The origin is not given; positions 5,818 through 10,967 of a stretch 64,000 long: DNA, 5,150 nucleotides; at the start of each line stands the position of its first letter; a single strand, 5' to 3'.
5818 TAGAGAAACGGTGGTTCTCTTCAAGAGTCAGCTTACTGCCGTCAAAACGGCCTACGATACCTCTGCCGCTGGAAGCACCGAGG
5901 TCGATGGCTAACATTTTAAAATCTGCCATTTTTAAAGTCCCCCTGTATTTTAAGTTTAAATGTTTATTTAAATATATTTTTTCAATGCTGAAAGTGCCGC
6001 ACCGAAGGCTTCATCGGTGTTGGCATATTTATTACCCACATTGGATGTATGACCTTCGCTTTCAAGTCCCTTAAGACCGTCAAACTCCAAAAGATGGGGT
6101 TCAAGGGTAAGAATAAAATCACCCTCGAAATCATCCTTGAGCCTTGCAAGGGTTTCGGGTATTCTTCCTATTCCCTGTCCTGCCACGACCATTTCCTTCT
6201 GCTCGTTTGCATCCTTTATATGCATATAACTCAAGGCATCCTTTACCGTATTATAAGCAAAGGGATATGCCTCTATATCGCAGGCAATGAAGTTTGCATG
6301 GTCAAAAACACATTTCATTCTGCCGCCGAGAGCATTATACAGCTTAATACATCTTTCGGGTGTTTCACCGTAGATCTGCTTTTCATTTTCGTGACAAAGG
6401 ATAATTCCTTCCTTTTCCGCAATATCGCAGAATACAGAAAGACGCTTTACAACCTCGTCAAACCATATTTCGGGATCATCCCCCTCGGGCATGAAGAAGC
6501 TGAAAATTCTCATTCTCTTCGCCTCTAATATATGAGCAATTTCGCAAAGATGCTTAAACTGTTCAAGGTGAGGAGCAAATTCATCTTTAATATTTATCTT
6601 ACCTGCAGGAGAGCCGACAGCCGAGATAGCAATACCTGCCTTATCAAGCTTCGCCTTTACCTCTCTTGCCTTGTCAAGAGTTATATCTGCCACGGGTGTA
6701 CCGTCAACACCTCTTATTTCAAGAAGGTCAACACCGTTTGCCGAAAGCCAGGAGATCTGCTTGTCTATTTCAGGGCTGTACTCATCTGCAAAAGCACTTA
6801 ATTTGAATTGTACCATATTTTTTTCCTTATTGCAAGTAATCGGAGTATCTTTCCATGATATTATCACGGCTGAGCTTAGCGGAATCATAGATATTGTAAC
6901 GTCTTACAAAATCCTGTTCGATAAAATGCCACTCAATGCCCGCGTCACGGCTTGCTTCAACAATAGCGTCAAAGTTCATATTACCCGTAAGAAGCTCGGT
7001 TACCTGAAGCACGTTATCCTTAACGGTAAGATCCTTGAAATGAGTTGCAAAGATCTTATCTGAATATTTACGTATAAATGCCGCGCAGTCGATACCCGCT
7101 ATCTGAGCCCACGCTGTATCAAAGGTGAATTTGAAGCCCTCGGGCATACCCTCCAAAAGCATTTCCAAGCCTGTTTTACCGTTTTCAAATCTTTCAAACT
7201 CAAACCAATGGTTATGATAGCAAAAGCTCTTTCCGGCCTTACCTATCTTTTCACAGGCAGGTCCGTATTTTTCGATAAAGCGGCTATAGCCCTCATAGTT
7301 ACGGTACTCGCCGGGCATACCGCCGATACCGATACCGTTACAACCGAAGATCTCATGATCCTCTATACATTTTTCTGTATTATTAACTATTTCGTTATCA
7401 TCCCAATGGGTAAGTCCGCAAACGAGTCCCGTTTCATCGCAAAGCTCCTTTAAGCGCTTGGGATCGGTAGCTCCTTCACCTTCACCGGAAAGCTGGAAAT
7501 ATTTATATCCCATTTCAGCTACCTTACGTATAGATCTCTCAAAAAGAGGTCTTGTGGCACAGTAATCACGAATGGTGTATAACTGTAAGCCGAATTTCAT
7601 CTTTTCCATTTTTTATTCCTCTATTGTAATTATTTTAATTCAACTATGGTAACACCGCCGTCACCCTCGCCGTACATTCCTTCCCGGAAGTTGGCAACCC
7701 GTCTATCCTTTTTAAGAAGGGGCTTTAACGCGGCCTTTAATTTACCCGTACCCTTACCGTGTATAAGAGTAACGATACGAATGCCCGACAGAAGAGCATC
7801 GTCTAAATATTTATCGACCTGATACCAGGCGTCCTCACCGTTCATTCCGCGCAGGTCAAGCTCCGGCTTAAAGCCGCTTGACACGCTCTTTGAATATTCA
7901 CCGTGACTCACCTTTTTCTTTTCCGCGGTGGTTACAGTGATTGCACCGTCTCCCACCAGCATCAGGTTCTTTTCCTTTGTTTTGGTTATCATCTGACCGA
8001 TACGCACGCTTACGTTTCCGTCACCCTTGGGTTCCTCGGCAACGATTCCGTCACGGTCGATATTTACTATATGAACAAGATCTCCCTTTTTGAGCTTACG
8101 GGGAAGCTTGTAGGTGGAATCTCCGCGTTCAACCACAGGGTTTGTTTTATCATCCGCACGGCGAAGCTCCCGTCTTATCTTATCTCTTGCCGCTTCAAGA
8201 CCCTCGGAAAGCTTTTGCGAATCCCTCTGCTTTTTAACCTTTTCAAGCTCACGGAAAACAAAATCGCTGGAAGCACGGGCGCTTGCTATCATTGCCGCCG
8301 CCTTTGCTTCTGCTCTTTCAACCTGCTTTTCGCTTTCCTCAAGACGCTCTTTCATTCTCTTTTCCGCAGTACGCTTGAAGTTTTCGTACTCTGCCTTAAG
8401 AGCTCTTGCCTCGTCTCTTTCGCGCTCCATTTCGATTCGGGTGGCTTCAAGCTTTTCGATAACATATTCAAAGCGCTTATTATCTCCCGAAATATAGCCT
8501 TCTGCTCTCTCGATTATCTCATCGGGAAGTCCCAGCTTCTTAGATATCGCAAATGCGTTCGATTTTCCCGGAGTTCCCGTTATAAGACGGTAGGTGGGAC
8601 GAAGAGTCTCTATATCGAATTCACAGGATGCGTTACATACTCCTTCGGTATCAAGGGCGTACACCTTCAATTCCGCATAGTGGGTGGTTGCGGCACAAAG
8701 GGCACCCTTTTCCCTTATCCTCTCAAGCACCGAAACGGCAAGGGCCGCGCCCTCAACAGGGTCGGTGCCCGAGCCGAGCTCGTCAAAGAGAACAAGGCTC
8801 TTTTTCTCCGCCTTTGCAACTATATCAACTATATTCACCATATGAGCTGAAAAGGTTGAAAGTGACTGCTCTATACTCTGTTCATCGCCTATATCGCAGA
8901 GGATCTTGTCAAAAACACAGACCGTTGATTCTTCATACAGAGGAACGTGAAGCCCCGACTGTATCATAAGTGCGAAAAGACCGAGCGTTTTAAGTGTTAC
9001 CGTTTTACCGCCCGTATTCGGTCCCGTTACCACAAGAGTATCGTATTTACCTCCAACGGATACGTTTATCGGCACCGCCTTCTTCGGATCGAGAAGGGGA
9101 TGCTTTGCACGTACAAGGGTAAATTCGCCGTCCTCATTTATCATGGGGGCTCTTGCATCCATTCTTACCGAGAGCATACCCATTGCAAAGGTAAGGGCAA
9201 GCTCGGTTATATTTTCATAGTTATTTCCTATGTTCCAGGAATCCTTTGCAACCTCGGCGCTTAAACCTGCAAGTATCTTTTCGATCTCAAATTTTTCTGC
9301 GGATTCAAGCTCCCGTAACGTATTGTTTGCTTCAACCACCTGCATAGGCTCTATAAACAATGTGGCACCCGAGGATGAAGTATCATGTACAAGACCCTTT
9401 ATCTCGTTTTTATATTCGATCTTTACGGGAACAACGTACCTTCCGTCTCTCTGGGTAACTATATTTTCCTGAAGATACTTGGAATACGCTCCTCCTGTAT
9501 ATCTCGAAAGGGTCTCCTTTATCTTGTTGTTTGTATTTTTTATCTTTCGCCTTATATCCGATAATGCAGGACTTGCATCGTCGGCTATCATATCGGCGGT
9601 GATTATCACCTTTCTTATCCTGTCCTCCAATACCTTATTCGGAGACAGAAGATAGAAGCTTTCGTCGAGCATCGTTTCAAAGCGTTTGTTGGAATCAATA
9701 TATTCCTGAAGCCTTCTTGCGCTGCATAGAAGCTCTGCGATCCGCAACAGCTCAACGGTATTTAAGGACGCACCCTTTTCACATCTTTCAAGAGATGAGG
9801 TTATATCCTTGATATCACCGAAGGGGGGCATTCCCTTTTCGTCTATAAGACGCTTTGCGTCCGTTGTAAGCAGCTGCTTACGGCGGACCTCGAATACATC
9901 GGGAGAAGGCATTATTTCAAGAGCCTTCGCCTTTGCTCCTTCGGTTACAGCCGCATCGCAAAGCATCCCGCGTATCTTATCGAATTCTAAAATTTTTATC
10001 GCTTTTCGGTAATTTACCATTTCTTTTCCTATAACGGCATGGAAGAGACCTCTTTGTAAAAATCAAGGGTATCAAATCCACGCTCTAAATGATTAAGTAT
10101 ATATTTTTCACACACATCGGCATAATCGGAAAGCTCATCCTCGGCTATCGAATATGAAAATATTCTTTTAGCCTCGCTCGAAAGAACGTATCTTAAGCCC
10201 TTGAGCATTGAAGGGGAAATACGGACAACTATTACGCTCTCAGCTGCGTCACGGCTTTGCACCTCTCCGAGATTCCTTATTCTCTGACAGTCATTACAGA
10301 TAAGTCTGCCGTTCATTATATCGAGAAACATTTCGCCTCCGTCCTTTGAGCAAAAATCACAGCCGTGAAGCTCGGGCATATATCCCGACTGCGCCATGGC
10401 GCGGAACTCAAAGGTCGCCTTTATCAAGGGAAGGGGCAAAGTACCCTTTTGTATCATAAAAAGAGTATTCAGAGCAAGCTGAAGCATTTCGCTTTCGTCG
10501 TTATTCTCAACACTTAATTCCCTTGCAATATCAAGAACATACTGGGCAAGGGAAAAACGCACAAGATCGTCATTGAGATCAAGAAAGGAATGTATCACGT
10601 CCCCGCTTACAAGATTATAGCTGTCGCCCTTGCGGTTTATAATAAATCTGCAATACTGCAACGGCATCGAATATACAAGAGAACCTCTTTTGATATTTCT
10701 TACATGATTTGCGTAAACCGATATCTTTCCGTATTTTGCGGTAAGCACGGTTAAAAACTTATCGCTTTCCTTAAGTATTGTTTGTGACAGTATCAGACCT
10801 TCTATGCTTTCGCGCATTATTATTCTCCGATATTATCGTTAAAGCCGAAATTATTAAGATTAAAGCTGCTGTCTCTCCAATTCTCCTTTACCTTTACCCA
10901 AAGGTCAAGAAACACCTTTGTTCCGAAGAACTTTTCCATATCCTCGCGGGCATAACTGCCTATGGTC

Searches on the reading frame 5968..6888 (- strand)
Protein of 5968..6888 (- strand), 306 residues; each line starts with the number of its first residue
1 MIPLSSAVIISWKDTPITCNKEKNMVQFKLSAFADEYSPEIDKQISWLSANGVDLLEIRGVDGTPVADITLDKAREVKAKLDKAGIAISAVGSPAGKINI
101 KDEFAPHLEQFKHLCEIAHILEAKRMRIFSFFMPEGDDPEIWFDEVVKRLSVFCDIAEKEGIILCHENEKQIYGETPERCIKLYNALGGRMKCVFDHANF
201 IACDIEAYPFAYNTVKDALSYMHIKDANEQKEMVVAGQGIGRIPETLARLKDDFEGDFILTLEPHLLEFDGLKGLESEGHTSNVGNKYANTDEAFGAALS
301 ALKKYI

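Call 64: search_protein_families(library=pfam, proteins=[window:5968-6888:-], max_evalue=0.00001)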
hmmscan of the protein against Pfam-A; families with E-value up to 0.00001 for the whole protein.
window:5968-6888:- (306 aa): 1 family
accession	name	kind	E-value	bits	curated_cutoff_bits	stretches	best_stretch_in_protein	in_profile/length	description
PF01261.30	AP_endonuc_2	-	2.7e-18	67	31.1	1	47-261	3-228/249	Xylose isomerase-like TIM barrel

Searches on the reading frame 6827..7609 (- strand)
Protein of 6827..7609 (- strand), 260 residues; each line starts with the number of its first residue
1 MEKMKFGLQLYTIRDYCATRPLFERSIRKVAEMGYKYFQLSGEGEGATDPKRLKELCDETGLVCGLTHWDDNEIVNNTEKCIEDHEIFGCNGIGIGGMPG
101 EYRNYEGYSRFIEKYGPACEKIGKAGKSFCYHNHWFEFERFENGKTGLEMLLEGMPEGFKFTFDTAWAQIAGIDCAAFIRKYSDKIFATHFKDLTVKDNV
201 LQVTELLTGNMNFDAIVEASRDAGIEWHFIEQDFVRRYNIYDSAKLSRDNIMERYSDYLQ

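Call 64: search_protein_families(library=pfam, proteins=[window:6827-7609:-], max_evalue=0.00001)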
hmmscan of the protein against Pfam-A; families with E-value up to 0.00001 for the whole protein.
window:6827-7609:- (260 aa): 1 family
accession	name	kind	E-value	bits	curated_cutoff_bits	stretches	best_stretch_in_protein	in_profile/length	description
PF01261.30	AP_endonuc_2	-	7.9e-13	49.1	31.1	1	27-227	1-224/249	Xylose isomerase-like TIM barrel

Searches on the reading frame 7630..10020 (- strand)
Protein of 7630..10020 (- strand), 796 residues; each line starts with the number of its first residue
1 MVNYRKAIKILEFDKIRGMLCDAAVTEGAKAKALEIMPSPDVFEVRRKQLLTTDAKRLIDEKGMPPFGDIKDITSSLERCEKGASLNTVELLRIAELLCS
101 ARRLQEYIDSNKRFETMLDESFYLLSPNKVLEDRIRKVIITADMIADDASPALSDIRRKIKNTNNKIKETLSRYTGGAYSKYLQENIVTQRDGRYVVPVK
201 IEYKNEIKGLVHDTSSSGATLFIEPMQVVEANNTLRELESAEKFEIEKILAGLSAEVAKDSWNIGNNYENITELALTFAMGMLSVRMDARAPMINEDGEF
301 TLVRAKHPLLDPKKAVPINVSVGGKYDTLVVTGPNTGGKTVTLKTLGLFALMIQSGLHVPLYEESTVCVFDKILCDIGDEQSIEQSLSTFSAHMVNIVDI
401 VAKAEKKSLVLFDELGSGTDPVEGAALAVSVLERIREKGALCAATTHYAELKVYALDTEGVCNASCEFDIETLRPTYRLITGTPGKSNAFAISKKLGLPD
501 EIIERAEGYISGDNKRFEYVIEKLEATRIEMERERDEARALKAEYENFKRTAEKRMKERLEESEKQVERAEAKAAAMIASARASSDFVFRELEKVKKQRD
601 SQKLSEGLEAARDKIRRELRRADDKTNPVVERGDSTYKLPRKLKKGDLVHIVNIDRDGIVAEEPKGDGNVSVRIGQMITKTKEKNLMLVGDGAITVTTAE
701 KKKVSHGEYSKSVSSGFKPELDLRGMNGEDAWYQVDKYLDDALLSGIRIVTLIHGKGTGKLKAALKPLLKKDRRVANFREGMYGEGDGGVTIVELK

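Call 9: search_protein_families(library=pfam, proteins=[window:7630-10020:-], max_evalue=0.001)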
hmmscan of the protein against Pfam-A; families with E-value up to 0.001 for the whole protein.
window:7630-10020:- (796 aa): 3 families
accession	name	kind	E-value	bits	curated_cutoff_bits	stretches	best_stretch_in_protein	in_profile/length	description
PF00488.27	MutS_V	-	1.4e-33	116.9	30.2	1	330-508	2-182/188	MutS domain V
PF01713.27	Smr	-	1.7e-23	83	25.7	1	721-796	1-77/77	Smr domain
PF20297.4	MSSS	-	5.3e-06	26.4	26.8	1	646-686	2-42/42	MutS2 and Smr-associated SH3 domain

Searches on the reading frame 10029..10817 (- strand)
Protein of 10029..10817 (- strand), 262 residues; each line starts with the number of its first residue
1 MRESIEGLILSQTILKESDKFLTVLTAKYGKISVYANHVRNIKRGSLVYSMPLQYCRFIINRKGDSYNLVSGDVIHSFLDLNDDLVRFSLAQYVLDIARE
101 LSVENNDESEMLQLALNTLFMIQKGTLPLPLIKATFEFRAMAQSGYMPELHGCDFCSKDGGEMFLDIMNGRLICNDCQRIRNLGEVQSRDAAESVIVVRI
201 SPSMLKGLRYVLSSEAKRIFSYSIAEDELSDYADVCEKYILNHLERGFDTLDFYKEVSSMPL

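Call 64: search_protein_families(library=pfam, proteins=[window:10029-10817:-], max_evalue=0.00001)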
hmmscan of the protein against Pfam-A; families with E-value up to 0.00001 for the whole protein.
window:10029-10817:- (262 aa): 2 families
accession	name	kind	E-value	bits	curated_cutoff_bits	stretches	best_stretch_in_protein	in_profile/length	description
PF02565.21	RecO_C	-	1.2e-16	61.3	22.1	1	83-249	2-154/157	Recombination protein O C terminal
PF11967.14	RecO_N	-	3.3e-11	43.5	27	1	1-78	1-80/80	Recombination protein O N terminal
